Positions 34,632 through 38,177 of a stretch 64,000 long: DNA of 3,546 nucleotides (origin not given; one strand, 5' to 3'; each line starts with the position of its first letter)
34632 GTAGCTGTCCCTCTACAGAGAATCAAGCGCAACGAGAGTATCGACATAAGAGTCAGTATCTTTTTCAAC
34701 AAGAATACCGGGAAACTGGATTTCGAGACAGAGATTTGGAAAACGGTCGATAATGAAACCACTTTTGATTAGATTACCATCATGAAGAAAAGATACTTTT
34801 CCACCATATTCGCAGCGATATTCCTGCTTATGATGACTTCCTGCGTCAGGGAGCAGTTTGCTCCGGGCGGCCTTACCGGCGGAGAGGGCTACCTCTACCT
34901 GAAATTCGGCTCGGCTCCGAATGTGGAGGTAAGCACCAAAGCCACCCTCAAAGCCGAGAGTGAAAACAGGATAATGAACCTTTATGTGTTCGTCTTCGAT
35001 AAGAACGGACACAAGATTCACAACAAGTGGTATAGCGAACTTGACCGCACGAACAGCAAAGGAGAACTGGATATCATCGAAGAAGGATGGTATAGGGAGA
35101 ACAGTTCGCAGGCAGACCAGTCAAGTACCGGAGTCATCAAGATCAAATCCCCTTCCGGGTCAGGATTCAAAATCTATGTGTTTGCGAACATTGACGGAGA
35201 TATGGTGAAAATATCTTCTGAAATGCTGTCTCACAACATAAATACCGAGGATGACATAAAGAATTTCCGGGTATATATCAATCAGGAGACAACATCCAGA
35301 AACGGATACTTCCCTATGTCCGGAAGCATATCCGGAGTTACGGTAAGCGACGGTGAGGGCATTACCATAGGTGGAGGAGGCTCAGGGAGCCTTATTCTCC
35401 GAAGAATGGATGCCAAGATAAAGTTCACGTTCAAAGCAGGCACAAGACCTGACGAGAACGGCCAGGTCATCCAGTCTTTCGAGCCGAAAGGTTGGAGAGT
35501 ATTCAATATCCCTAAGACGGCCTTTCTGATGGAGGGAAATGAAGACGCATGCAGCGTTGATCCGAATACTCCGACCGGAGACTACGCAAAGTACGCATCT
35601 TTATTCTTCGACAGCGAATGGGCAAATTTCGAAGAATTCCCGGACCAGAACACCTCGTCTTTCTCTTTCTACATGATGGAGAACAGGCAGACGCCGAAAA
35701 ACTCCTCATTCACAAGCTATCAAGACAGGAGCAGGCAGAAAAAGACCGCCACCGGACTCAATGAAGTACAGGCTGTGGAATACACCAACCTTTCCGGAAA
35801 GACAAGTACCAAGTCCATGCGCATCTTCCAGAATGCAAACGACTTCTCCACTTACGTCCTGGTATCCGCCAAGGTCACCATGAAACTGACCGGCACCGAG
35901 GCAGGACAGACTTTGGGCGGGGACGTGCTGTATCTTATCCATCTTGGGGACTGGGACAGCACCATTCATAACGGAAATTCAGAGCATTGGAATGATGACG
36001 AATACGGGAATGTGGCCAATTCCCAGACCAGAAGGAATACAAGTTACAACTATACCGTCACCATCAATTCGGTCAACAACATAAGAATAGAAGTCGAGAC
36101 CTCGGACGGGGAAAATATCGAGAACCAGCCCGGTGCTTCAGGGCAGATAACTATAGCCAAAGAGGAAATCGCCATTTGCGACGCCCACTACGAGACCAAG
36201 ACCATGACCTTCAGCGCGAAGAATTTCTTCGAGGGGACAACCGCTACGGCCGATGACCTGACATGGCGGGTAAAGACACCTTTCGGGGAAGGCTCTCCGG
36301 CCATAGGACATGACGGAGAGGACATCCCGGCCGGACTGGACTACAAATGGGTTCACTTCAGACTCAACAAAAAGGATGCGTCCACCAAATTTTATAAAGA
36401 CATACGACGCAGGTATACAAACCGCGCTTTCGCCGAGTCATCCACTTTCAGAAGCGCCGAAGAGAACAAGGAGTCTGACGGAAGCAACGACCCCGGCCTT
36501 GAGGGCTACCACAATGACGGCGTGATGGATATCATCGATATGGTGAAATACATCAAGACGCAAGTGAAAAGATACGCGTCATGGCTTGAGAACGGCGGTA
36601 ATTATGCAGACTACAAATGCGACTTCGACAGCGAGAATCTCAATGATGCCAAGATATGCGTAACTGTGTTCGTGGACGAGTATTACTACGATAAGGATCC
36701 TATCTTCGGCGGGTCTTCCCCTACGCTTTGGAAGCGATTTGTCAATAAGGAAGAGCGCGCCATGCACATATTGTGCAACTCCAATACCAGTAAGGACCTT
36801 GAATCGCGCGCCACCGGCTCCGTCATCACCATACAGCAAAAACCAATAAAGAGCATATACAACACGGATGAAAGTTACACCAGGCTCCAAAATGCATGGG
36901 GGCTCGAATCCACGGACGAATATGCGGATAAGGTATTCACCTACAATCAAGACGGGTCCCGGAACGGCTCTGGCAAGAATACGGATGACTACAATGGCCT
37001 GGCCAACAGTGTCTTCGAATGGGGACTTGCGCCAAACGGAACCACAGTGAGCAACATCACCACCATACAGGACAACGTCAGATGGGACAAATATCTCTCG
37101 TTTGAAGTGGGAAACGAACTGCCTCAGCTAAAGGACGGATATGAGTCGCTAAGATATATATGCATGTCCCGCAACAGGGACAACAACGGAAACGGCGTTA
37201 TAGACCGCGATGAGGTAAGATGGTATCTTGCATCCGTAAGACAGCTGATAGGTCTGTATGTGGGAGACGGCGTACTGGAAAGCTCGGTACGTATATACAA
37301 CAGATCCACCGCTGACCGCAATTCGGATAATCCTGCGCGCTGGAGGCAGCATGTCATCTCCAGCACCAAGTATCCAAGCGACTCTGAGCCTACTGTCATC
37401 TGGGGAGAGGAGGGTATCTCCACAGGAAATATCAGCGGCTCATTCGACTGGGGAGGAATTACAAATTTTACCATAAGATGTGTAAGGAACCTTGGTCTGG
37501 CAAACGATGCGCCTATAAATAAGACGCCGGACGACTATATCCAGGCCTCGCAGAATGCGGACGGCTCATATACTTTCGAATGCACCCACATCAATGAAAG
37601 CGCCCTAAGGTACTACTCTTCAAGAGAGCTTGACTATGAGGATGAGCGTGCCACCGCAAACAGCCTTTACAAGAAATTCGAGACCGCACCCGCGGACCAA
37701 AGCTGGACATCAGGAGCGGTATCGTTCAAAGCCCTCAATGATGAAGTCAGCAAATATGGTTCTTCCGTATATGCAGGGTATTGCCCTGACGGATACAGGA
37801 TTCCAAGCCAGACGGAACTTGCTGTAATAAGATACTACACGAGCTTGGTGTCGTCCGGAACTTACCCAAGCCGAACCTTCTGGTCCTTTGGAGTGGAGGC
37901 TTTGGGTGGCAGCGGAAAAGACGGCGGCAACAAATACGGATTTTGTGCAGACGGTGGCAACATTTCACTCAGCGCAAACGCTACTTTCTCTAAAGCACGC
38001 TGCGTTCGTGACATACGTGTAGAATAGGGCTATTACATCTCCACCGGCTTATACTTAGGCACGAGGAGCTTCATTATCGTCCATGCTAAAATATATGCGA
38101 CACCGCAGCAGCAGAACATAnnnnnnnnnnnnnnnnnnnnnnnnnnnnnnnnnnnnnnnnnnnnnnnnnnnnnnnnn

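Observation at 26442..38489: Lower-GC fimbrial module ending in a 1081-aa DUF1566-tipped lipoprotein plus an orphan DUF1566 cassette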

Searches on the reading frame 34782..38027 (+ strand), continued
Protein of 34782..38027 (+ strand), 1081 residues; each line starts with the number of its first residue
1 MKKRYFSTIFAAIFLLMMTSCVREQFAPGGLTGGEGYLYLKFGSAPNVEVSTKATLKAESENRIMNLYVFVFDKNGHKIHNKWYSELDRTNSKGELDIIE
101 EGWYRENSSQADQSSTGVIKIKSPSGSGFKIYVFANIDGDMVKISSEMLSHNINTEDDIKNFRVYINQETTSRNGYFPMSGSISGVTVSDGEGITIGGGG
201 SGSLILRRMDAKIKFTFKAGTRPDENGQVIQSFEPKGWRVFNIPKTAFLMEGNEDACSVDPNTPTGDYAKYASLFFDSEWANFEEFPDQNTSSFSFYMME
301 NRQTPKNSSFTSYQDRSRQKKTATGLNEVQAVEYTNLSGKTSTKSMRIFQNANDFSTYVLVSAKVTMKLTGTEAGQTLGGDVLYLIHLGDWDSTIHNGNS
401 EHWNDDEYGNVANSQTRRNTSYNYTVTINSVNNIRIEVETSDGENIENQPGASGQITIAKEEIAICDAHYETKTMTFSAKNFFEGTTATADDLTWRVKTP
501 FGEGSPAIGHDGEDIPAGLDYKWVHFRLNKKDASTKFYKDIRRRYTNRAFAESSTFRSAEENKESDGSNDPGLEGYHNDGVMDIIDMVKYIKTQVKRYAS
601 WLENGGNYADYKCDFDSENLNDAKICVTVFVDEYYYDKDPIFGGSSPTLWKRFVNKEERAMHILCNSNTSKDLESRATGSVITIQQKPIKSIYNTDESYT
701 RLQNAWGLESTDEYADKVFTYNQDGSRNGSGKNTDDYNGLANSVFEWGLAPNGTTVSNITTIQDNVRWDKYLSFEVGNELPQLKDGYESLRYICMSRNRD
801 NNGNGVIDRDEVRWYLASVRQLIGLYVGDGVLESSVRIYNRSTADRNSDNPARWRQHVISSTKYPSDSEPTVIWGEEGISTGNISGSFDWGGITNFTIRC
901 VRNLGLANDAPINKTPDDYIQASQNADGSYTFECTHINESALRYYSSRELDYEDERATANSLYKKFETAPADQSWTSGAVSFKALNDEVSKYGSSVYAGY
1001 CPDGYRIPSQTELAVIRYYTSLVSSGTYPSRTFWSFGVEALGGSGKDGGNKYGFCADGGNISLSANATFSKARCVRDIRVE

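Call 72: predict_structure(alignment_id=A4)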
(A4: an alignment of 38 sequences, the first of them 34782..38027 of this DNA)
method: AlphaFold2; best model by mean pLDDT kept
length: 1081 residues; sequences in the alignment: 38
mean_pLDDT: 84.9   pTM: 0.85
mean pLDDT of the five models: 84.9, 84.6, 83.0, 82.6, 82.5
residues with pLDDT >= 90: 432; 70-90: 530; 50-70: 91; < 50: 28
segments of 3 or more residues with pLDDT < 50: 21-32, 568-575, 1042-1045
pLDDT, mean of each block of 10 residues (from residue 1): 72 69 44 68 81 82 91 90 89 85 84 84 83 89 87 89 88 88 83 54 83 92 83 90 90 69 89 90 86 92 87 83 88 85 90 91 87 69 89 70 76 88 89 80 65 85 91 93 86 90 88 85 91 82 86 62 51 55 92 90 77 82 92 84 89 92 90 88 93 91 93 86 88 91 95 92 92 90 91 93 88 95 93 89 83 89 90 91 87 88 91 94 95 93 90 90 95 81 86 84 94 93 88 76 50 83 83 92 62
secondary structure, 60 per line:
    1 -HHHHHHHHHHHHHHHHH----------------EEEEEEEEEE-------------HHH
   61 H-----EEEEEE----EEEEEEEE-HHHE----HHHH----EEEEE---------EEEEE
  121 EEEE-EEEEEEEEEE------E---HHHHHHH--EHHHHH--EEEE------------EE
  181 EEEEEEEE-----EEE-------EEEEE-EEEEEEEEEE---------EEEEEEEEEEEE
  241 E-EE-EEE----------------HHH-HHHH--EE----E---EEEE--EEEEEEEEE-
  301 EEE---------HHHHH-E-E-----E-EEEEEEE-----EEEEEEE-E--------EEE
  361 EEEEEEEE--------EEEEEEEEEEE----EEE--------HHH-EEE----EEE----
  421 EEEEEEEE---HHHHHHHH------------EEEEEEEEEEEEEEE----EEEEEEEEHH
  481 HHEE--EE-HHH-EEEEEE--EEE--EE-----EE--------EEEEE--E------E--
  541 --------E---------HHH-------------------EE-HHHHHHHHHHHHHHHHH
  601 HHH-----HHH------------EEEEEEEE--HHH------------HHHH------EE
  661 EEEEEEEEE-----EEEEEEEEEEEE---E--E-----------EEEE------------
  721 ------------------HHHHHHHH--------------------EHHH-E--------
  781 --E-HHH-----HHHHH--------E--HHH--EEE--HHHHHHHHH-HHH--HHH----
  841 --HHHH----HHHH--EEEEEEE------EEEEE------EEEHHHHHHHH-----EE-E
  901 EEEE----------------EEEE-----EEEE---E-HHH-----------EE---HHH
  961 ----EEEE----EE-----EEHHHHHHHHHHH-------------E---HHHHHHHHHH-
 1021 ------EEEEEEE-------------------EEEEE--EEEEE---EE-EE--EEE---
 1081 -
elements in order (helices of 4 or more, strands of 3 or more residues): H2-18 E35-44 H58-61 E67-72 E77-84 H94-97 E102-106 E116-124 E126-135 H146-152 H156-160 E163-166 E179-188 E194-196 E204-208 E210-219 E229-241 E246-248 H269-272 E285-288 E291-299 E301-303 H313-317 E329-335 E341-347 E358-368 E377-387 E392-394 E407-409 E414-416 E421-428 H432-439 E452-466 E471-478 H479-482 E494-499 E502-504 E524-528 H584-603 E624-631 H649-652 E659-669 E675-686 E705-708 H739-746 H793-797 E814-816 H819-827 H843-846 H851-854 E857-863 E870-874 E881-883 H884-891 E900-904 E921-924 E930-933 E965-968 H982-992 H1010-1019 E1027-1033 E1053-1057 E1060-1064 E1075-1077

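Call 74: fold_search(model_id=the predicted structure, library=pdb)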
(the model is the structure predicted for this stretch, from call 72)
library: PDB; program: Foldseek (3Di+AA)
matches with E <= 10: 351; with E <= 0.001: 31
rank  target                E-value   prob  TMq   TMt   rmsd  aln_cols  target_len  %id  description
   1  5nf4_A                4.3e-12  1.00  0.19  0.62   7.7       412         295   15  The tip fimbrial protein Mfa3 from Porphyromonas gingivalis with C-terminal truncation. (released 2018-02-07)
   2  4rdb                  1.0e-11  1.00  0.18  0.57  11.0       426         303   14  Crystal structure of an immunoreactive 32 kDa antigen PG49 (PG_0181) from Porphyromonas gingivalis W83 at 1.45 A resolut (released 2014-12-03)
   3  4jg5                  3.2e-11  1.00  0.19  0.53   8.8       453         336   13  Crystal structure of a putative cell adhesion protein (BDI_3519) from Parabacteroides distasonis ATCC 8503 at 2.34 A res (released 2013-03-20)
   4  3liu_A                1.8e-10  1.00  0.21  0.53   8.2       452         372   14  Crystal structure of Putative cell adhesion protein (YP_001304840.1) from Parabacteroides distasonis ATCC 8503 at 2.05 (released 2010-02-09)
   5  3liu_B                2.0e-10  1.00  0.21  0.53   9.8       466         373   14  Crystal structure of Putative cell adhesion protein (YP_001304840.1) from Parabacteroides distasonis ATCC 8503 at 2.05 (released 2010-02-09)
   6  3r4r_A                1.8e-09  1.00  0.15  0.47  10.6       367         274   13  Crystal structure of a fimbrial assembly protein (BDI_3522) from Parabacteroides distasonis ATCC 8503 at 2.38 A resolu (released 2011-03-30)
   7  5dhm_C                2.5e-09  1.00  0.16  0.56  11.2       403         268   13  Crystal structure of the fimbrial protein Mfa4 from Porphyromonas gingivalis (released 2016-04-06)
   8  5dhm_D                6.8e-09  1.00  0.15  0.54  10.5       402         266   13  Crystal structure of the fimbrial protein Mfa4 from Porphyromonas gingivalis (released 2016-04-06)
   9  3r4r_B                9.4e-09  1.00  0.15  0.51  10.3       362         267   13  Crystal structure of a fimbrial assembly protein (BDI_3522) from Parabacteroides distasonis ATCC 8503 at 2.38 A resolu (released 2011-03-30)
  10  3up6_B                2.6e-08  1.00  0.17  0.50  14.5       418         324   11  Crystal structure of a putative cell adhesion protein (BACOVA_04078) from Bacteroides ovatus ATCC 8483 at 2.80 A resol (released 2011-12-21)
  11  3up6_A                3.4e-08  1.00  0.18  0.52  12.4       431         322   12  Crystal structure of a putative cell adhesion protein (BACOVA_04078) from Bacteroides ovatus ATCC 8483 at 2.80 A resol (released 2011-12-21)
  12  4gpv_B                6.2e-08  1.00  0.16  0.47  13.5       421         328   15  Crystal structure of a putative cell adhesion protein (BACEGG_00536) from Bacteroides eggerthii DSM 20697 at 1.67 A re (released 2012-09-19)
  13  4gpv_A                1.3e-07  1.00  0.15  0.42  13.6       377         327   14  Crystal structure of a putative cell adhesion protein (BACEGG_00536) from Bacteroides eggerthii DSM 20697 at 1.67 A re (released 2012-09-19)
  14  6kmf_A                3.1e-07  1.00  0.16  0.44   9.6       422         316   13  FimA type V pilus from P.gingivalis (released 2020-04-15)
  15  6jzk_B                3.9e-07  1.00  0.18  0.49   9.0       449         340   14  Structure of FimA type-1 (FimA1) prepilin of the type V major fimbrium (released 2020-04-15)
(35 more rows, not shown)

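Call 76: find_encoding_contigs(protein=P0021, flank=9000, max_places=3)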
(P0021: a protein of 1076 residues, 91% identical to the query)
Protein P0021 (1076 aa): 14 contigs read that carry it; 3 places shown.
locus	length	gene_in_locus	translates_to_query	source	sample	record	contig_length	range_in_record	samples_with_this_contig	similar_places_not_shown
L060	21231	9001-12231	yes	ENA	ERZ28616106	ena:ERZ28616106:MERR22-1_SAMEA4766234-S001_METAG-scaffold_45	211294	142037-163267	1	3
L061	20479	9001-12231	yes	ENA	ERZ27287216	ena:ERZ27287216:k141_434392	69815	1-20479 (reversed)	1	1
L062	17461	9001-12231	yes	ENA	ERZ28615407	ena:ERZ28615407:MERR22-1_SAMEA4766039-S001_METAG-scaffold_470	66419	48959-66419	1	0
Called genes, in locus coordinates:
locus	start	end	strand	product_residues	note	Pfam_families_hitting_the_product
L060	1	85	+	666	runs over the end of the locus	PF00037:Fer4 (faint), PF12801:Fer4_5, PF12797:Fer4_2 (faint), PF13187:Fer4_9 (weak)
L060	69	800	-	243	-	PF01925:TauE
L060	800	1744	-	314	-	PF05552:MS_channel_1st_1 (weak), PF00924:MS_channel_2nd, PF21082:MS_channel_3rd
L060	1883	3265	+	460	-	PF12099:DUF3575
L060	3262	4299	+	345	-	PF17145:DUF5119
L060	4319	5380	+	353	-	PF13149:Mfa_like_1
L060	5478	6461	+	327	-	PF13149:Mfa_like_1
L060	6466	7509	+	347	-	PF13149:Mfa_like_1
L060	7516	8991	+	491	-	-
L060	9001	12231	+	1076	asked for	PF06321:P_gingi_FimA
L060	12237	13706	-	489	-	PF00083:Sugar_tr, PF07690:MFS_1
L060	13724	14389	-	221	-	PF01081:Aldolase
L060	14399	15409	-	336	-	PF00294:PfkB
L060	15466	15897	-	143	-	-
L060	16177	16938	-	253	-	PF00149:Metallophos, PF12850:Metallophos_2 (faint)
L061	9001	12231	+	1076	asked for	PF06321:P_gingi_FimA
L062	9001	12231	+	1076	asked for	PF06321:P_gingi_FimA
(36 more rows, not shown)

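Call 77: find_encoding_contigs(protein=P0105, flank=9000, max_places=3)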
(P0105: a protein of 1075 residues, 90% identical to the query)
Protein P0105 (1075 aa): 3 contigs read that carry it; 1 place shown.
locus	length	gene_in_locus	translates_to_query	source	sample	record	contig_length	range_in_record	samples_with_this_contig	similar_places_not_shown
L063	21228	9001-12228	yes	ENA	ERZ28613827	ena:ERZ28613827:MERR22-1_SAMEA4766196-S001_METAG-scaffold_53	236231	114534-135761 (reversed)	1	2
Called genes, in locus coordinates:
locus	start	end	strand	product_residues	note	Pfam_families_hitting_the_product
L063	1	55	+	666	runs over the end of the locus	PF00037:Fer4 (faint), PF12801:Fer4_5, PF12797:Fer4_2 (faint), PF13187:Fer4_9 (weak), PF13237:Fer4_10 (faint)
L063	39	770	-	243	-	PF01925:TauE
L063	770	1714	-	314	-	PF05552:MS_channel_1st_1 (weak), PF00924:MS_channel_2nd, PF21082:MS_channel_3rd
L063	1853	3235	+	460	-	PF12099:DUF3575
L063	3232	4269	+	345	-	PF17145:DUF5119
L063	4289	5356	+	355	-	PF13149:Mfa_like_1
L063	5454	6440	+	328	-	PF13149:Mfa_like_1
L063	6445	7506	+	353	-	PF13149:Mfa_like_1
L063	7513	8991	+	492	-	PF08842:Mfa2 (faint)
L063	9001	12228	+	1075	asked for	PF06321:P_gingi_FimA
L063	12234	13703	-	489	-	PF00083:Sugar_tr, PF07690:MFS_1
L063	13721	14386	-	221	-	PF01081:Aldolase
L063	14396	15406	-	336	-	PF00294:PfkB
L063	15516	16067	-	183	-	-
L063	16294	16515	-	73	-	-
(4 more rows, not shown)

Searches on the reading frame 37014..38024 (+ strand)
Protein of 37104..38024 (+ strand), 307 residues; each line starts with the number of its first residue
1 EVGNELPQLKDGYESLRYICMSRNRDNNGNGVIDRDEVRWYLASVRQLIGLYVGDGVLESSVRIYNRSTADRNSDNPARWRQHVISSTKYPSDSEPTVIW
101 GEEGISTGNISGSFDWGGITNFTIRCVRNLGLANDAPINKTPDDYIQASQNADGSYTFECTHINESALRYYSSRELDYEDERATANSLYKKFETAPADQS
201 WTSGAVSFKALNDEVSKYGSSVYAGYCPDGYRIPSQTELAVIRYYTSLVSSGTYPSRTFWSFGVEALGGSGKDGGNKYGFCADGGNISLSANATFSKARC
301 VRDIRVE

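Call 25: search_protein_representatives(protein=window:37104-38024:+)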
Query: 307 residues. Proteins with E-value up to 0.001 (for the whole library): 958; up to 1e-10: 543; up to 1e-30: 116. The best 150 are listed.
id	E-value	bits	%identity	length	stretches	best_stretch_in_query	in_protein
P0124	1.9e-127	441.1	64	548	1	1-307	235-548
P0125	1.8e-112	391.9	85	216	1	97-307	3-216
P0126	3.7e-93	328.5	52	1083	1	2-306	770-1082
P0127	2.3e-89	316.0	55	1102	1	2-307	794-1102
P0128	2.5e-76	273.2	48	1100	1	1-307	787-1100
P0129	4.7e-76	272.3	41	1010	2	1-306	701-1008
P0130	2.1e-74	266.9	48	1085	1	1-305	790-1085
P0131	2.6e-71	256.7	47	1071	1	4-305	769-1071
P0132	7.2e-71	255.3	47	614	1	4-307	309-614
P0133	6.9e-69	248.8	45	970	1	3-304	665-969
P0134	4.5e-67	242.8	86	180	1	1-130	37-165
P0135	8.0e-66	238.7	48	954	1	3-305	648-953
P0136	2.0e-65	237.4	48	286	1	42-306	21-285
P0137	5.6e-64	232.6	49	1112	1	2-303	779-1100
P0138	1.5e-61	224.7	45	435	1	1-305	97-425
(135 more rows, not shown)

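Call 40: predict_structure(alignment_id=A5)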
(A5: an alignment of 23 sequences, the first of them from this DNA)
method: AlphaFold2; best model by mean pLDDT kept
length: 337 residues; sequences in the alignment: 23
mean_pLDDT: 80.8   pTM: 0.82
mean pLDDT of the five models: 80.8, 80.8, 79.2, 78.5, 77.6
residues with pLDDT >= 90: 72; 70-90: 205; 50-70: 51; < 50: 9
segments of 3 or more residues with pLDDT < 50: 295-301
pLDDT, mean of each block of 10 residues (from residue 1): 79 78 86 64 77 85 84 87 84 85 79 80 69 83 60 81 60 84 96 89 87 90 95 86 78 79 93 87 88 50 64 84 88 90
secondary structure, 60 per line:
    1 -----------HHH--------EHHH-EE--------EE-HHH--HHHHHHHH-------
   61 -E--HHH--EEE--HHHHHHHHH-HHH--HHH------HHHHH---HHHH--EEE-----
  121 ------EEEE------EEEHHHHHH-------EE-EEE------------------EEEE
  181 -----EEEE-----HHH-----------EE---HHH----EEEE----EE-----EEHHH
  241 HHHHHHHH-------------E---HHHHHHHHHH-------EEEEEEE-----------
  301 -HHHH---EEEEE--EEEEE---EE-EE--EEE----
elements in order: H46-53 E70-72 H75-83 H99-103 H107-110 E113-115 E127-130 E137-139 H140-145 E156-158 E177-180 E186-189 E221-224 H238-248 H266-275 E283-289 H302-305 E309-313 E316-320 E331-333

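Call 94: fold_search(model_id=the predicted structure, library=pdb)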
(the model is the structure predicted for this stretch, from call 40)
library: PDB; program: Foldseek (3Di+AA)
matches with E <= 10: 267; with E <= 0.001: 0
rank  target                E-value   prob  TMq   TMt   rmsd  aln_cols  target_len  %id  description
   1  5tzn_A                2.9e-01  0.13  0.15  0.30   8.4       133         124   11  Structure of the viral immunoevasin m12 (Smith) bound to the natural killer cell receptor NKR-P1B (B6) (released 2017-05-24)
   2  4qkh_B                3.1e-01  0.13  0.16  0.31   8.0       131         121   14  Dimeric form of human LLT1, a ligand for NKR-P1 (released 2015-03-11)
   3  2m94_MODEL_1_A        4.2e-01  0.13  0.16  0.30   8.9       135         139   12  NMR structure of the lymphocyte receptor NKR-P1A (released 2014-06-11)
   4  6e7d_X                4.5e-01  0.12  0.15  0.31   8.1       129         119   11  Structure of the inhibitory NKR-P1B receptor bound to the host-encoded ligand, Clr-b (released 2018-10-24)
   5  4qkg                  4.7e-01  0.13  0.16  0.34   7.5       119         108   14  Monomeric form of human LLT1, a ligand for NKR-P1 (released 2015-03-11)
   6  4j6k_E                5.7e-01  0.10  0.16  0.31   9.2       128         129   12  Crystal structure of calcium2+-free wild-type CD23 lectin domain (crystal form B) (released 2013-08-28)
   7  5ndw_sR               7.2e-01  0.06  0.08  0.09  14.8        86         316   20  Crystal structure of aminoglycoside TC007 bound to the yeast 80S ribosome (released 2017-12-13)
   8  7odu_B                8.1e-01  0.09  0.15  0.30   8.2       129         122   12  Natural killer cell receptor NKR-P1B from Rattus norvegicus in complex with its cognate ligand Clr-11 (released 2022-06-01)
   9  5g6u_A                8.6e-01  0.08  0.16  0.31   9.3       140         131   11  Crystal structure of langerin carbohydrate recognition domain with GlcNS6S (released 2018-02-21)
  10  4n35_C                9.2e-01  0.09  0.17  0.32   7.3       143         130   10  Structure of langerin CRD I313 complexed with GlcNAc-beta1-3Gal-beta1-4Glc-beta-CH2CH2N3 (released 2013-11-20)
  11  3ff9_A                1.0e+00  0.10  0.16  0.37   7.2       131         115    8  Structure of NK cell receptor KLRG1 (released 2009-07-28)
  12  9t3x_B                1.2e+00  0.01  0.07  0.07  15.9       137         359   12  cryo-EM structure of CPSF160-WDR33-ZC3H18 (released 2026-01-28)
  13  3t3a_A                1.2e+00  0.05  0.14  0.27  10.5       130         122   13  Crystal structure of H107R mutant of extracellular domain of mouse receptor NKR-P1A (released 2011-08-10)
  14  3m9z                  1.2e+00  0.05  0.14  0.25   9.1       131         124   11  Crystal Structure of extracellular domain of mouse NKR-P1A (released 2011-04-06)
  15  4n34_C                1.3e+00  0.07  0.16  0.32   9.3       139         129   12  Structure of langerin CRD I313 with alpha-MeGlcNAc (released 2013-11-20)
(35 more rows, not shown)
